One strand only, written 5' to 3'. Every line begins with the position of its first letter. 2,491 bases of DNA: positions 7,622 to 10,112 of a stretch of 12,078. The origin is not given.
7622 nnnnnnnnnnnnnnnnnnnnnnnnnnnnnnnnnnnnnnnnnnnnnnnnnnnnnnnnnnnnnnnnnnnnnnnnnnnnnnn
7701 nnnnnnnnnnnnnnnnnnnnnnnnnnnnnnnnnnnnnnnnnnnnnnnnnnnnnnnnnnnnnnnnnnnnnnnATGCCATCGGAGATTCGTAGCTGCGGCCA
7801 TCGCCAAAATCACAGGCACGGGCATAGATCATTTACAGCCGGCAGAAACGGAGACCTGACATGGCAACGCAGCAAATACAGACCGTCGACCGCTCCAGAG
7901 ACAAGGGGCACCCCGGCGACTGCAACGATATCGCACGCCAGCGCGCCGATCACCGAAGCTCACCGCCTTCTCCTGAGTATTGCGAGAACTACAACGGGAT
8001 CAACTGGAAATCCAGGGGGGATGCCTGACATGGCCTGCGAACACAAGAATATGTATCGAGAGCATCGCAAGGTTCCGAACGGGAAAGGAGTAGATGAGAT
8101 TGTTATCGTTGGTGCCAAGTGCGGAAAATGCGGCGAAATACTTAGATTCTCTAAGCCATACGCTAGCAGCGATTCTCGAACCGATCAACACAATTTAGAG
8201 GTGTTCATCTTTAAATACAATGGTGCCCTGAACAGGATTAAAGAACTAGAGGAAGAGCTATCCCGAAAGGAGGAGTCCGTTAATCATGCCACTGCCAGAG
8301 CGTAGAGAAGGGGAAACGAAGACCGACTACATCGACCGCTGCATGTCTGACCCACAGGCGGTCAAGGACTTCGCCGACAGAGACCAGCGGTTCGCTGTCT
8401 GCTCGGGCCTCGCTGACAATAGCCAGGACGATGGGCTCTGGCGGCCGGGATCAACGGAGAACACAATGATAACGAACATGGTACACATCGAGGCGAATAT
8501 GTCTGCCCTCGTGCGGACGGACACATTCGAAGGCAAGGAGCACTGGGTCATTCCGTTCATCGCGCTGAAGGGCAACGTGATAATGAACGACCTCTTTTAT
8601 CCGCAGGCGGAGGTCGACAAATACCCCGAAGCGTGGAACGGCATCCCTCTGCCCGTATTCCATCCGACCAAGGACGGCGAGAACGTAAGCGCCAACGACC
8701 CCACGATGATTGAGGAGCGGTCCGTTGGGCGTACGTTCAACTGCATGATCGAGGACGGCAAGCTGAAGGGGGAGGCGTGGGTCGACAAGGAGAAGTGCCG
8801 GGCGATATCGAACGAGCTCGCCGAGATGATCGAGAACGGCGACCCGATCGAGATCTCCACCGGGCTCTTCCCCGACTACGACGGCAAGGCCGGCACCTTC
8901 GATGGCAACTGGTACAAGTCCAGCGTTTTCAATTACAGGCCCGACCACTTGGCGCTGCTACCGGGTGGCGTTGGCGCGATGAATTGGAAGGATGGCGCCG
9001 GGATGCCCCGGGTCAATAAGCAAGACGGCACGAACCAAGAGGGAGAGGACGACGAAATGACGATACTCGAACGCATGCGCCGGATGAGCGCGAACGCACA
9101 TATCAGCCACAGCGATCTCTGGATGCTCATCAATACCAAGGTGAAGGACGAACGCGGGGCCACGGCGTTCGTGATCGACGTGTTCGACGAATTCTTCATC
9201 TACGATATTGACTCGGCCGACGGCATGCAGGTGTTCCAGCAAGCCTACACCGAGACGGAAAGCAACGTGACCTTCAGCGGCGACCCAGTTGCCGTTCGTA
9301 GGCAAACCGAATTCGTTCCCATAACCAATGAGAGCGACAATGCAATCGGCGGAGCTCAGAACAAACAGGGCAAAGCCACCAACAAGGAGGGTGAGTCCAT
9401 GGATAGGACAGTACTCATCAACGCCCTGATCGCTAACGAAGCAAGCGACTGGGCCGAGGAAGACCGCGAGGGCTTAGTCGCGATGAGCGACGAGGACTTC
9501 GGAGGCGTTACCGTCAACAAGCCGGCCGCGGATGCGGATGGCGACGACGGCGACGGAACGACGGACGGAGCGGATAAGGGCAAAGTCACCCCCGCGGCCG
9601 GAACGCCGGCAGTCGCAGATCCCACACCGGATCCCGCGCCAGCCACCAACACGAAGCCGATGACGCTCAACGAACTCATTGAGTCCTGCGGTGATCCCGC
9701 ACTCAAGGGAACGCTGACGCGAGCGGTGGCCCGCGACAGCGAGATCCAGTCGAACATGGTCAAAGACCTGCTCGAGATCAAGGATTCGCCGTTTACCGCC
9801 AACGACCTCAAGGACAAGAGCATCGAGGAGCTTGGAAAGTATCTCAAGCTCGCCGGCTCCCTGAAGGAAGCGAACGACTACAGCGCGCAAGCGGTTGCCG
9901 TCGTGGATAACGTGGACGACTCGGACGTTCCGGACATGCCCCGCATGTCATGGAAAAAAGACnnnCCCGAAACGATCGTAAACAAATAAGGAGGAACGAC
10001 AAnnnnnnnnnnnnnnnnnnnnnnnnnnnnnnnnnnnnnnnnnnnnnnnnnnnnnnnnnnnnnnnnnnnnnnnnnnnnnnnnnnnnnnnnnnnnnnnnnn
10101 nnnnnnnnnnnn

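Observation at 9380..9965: Nested in-frame scaffold gene inside the protease/scaffold ORF (Mu I/Z or lambda C/Nu3 style)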

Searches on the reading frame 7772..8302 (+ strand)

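Call 3: search_protein_families(library=pfam, proteins=[window:7772-8302:+], max_evalue=0.1)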
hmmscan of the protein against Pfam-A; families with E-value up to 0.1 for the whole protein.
window:7772-8302:+ (177 aa): 1 family
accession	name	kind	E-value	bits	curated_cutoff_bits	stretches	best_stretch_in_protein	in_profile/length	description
PF16808.10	PKcGMP_CC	-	0.035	14.1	35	1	155-170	9-24/35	Coiled-coil N-terminus of cGMP-dependent protein kinase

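Call 4: search_protein_families(library=phrogs, proteins=[window:7772-8302:+], max_evalue=0.01)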
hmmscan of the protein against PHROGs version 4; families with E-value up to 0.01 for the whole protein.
window:7772-8302:+ (177 aa): 0 families

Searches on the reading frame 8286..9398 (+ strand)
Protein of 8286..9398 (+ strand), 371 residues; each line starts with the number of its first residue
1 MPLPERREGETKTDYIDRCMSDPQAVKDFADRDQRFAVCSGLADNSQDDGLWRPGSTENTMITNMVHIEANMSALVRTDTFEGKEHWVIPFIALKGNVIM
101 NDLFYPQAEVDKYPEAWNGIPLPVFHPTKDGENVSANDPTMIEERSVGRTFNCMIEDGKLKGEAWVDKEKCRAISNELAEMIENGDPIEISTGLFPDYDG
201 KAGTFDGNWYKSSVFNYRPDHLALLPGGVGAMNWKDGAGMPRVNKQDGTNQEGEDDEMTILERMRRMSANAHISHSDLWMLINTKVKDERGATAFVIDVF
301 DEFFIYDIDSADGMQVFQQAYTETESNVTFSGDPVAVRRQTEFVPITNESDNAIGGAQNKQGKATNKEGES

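Call 47: search_solved_structures(query=window:8286-9398:+, max_evalue=10, show_alignments=3)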
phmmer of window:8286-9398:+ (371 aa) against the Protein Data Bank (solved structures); distinct sequences matched with E-value up to 10: 8.
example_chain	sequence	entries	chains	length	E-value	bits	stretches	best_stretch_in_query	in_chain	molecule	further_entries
1vix_A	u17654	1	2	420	1.2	11.4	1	246-332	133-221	Peptidase T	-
3o1f_A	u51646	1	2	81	1.4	11.1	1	286-315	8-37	ATP-dependent Clp protease adapter protein clpS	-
1lzw_A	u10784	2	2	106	1.5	11.1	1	286-315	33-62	Protein yljA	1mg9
3o2o_A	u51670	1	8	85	1.5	11.1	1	286-315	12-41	ATP-dependent Clp protease adaptor protein ClpS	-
3o2b_A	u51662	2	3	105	2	10.7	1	286-315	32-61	ATP-dependent Clp protease adaptor protein ClpS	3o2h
1mbu_C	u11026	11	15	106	2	10.7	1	286-315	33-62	Protein yljA | ATP-dependent Clp protease adaptor protein clpS | ATP-dependent Clp protease adapter protein ClpS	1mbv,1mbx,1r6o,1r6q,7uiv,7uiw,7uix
2wa8_A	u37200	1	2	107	2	10.6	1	286-315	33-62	ATP-DEPENDENT CLP PROTEASE ADAPTER PROTEIN CLPS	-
2w9r_A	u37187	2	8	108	2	10.6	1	286-315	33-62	ATP-DEPENDENT CLP PROTEASE ADAPTER PROTEIN CLPS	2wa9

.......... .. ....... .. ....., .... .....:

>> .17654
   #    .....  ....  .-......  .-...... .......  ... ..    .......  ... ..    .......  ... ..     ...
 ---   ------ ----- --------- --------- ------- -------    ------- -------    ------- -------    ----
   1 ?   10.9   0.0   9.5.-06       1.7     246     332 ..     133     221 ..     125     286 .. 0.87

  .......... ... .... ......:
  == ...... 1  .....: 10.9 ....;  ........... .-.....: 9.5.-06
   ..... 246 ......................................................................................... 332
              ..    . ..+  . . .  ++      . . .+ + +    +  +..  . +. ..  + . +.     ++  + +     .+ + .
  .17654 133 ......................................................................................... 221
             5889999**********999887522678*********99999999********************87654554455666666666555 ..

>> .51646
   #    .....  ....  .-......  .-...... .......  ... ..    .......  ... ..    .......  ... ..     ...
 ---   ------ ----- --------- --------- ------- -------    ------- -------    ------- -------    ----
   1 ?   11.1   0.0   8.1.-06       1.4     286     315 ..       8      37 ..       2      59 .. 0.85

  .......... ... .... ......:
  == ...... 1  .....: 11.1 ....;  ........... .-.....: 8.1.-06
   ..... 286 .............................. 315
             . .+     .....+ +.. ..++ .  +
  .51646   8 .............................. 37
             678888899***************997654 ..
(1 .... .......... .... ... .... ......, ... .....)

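Call 68: search_dna_similar(query=window:8466-9398:+, collection=phages, mode=protein, max_rows=60, rows=spread, max_evalue=0.001)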
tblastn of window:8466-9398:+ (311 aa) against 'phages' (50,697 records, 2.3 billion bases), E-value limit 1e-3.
Records with a match: 337; places in all: 338; records where one place covers at least 80% of the query: 239.
Best place of each record, by identity: <60% 337.
By first word of the organism name: Salmonella 137; Klebsiella 57; Pseudomonas 45; Escherichia 26; Vibrio 18; Erwinia 6; Mannheimia 5; Enterobacter 5; Shigella 4; Aeromonas 4; and 18 more.
By host as written in the record: - 81; Klebsiella pneumoniae 32; Pseudomonas aeruginosa 21; Escherichia coli 11; Salmonella enterica 9; Salmonella enterica subsp. enterica serovar Typhimurium 9; Salmonella sp. 8; Pseudomonas aeruginosa PA14 5; and 102 more.
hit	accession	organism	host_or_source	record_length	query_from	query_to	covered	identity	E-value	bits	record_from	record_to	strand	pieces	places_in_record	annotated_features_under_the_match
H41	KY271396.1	Klebsiella phage 2 LV-2017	Klebsiella pneumoniae H151440672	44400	11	288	89%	30.9%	5e-19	93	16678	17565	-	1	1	hypothetical protein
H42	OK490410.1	Klebsiella phage Kp4856-1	Klebsiella pneumoniae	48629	16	294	90%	29.6%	4e-25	110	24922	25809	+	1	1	record has no annotation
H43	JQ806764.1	Salmonella phage vB_SosS_Oslo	Salmonella serovar Winston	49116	2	286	92%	27.5%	1e-12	74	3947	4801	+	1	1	hypothetical protein | putative head morphogenesis protein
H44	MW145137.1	Providencia phage PSTNGR2lys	Providencia stuartii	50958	1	294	95%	25.9%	3e-11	70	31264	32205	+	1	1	hypothetical protein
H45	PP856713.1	Salmonella phage vB_STmST19_KE08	Salmonella enterica subsp. enterica ...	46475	11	286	89%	26.7%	5e-14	79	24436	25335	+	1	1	hypothetical protein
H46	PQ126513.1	Salmonella phage ZK22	Salmonella enterica subsp. enterica ...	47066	11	286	89%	26.7%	1e-13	77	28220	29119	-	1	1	prohead core protein serine protease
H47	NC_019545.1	Salmonella phage SPN3UB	Salmonella typhimurium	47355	13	289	89%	26.6%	1e-12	74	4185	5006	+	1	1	hypothetical protein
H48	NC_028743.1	Mannheimia phage vB_MhS_587AP2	Mannheimia haemolytica 587A serotype A2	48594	16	292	89%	26.3%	4e-15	82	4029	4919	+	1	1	hypothetical protein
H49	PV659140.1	Salmonella phage vB_StyS_KFSST1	Salmonella enterica subsp. enterica ...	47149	11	286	89%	26.4%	5e-16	84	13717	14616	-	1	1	hypothetical protein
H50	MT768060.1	Escherichia phage vB_EcoS_swi2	-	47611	11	286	89%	26.4%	3e-13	76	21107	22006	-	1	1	hypothetical protein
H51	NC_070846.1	Salmonella phage LPSTLL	Salmonella enterica subsp. enterica ...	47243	11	286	89%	26.1%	2e-16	86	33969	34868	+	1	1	coat protein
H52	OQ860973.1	Salmonella phage ST44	Salmonella enterica subsp. enterica ...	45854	11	286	89%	26.1%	1e-13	77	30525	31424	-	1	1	coat protein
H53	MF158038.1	Shigella phage Sf11 SMD-2017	Shigella flexneri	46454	11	286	89%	26.1%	2e-13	77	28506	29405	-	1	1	hypothetical protein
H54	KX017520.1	Salmonella phage 64795_sal3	Salmonella enterica subsp. Typhimurium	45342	11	286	89%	26.1%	2e-13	76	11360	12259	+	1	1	hypothetical protein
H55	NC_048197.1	Erwinia phage vB_EhrS_49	Erwinia horticola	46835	11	292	91%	25.2%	1e-9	66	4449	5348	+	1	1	DUF2213 domain-containing protein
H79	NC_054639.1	Salmonella phage Skate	Salmonella enterica subsp. enterica ...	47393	11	286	89%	25.4%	3e-15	82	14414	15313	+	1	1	hypothetical protein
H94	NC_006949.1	Enterobacteria phage ES18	Salmonella typhimurium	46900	13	180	54%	30.2%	2e-9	65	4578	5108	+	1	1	7: gp7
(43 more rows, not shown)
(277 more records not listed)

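Call 69: get_annotated_region(hit=H79, flank=2500)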
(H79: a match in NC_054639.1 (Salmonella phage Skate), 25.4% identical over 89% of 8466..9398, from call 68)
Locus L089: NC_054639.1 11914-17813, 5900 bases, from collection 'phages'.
description: Salmonella phage Skate, complete genome.
organism: Salmonella phage Skate (NCBI taxid 2234035)
taxonomy: Viruses; Duplodnaviria; Heunggongvirae; Uroviricota; Caudoviricetes; Skatevirus; Skatevirus skate
host: Salmonella enterica subsp. enterica serovar Typhimurium; source: soil in the cattle holding pen of cattle harvest facility; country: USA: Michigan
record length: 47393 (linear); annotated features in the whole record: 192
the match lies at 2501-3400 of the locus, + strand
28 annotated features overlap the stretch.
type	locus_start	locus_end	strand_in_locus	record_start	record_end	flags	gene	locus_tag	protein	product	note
CDS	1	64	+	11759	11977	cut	-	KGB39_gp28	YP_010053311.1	hypothetical protein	-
regulatory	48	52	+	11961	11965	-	-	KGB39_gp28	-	ribosome_binding_site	CPT_Skate_029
CDS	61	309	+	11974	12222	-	-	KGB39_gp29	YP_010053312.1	Lar-like restriction alleviation protein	-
regulatory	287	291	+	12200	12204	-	-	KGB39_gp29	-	ribosome_binding_site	CPT_Skate_030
CDS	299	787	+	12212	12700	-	-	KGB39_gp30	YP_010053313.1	hypothetical protein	-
regulatory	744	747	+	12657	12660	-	-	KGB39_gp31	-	ribosome_binding_site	CPT_Skate_031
CDS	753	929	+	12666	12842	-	-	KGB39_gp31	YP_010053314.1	hypothetical protein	-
regulatory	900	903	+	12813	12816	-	-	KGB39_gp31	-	ribosome_binding_site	CPT_Skate_032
CDS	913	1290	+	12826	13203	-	-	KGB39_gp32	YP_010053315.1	hypothetical protein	-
regulatory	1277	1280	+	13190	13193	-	-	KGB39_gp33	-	ribosome_binding_site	CPT_Skate_033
CDS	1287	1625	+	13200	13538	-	-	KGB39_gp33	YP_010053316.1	hypothetical protein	-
regulatory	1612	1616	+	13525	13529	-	-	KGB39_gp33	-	ribosome_binding_site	CPT_Skate_034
CDS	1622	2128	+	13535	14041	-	-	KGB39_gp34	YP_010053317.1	HNH endonuclease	-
regulatory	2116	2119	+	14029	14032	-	-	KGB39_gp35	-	ribosome_binding_site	CPT_Skate_035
CDS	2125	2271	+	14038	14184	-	-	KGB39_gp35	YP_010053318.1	hypothetical protein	-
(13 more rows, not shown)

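Call 70: get_annotated_region(hit=H94, flank=2500)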
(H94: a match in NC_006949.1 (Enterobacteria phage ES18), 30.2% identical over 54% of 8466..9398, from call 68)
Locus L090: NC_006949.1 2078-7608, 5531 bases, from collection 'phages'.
description: Enterobacteria phage ES18, complete genome.
organism: Enterobacteria phage ES18 (NCBI taxid 101570)
taxonomy: Viruses; Duplodnaviria; Heunggongvirae; Uroviricota; Caudoviricetes
host: Salmonella typhimurium; source: -; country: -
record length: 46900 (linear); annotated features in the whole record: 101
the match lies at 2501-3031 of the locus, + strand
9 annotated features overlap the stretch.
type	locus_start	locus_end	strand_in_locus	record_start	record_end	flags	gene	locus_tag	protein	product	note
regulatory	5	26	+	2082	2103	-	3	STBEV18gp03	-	terminator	putative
CDS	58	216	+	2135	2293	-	4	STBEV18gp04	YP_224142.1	gp4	function unknown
CDS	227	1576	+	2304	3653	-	5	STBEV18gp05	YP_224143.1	portal protein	putative portal protein; present in virion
CDS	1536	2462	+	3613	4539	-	6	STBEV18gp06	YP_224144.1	head morphogenesis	putative head assembly protein; similar to phage SPP1 gp7 protein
CDS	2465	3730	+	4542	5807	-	7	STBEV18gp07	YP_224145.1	gp7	function unknown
CDS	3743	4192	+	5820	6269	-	8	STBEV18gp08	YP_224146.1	head decoration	putative decoration protein; present in virion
CDS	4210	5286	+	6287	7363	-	9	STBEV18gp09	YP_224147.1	virion structural protein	putative coat protein; present in virion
CDS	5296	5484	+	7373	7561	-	10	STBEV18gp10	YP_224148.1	gp10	function unknown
regulatory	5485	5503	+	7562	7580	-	10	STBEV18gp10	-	terminator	putative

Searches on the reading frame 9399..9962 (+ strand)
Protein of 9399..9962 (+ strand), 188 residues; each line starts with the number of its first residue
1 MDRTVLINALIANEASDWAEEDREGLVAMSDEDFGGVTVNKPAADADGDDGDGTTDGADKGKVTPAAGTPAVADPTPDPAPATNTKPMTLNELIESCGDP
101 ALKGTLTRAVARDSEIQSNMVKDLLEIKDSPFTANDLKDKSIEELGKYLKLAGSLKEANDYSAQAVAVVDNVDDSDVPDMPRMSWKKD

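Call 3: search_protein_families(library=pfam, proteins=[window:9399-9962:+], max_evalue=0.1)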
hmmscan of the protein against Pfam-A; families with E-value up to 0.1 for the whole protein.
window:9399-9962:+ (188 aa): 0 families

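Call 4: search_protein_families(library=phrogs, proteins=[window:9399-9962:+], max_evalue=0.01)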
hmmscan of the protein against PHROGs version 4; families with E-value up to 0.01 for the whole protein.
window:9399-9962:+ (188 aa): 0 families

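Call 67: search_dna_similar(query=window:9399-9962:+, collection=phages, mode=protein, max_rows=25, max_evalue=0.01)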
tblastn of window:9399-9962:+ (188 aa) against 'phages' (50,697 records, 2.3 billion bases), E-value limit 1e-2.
No match.
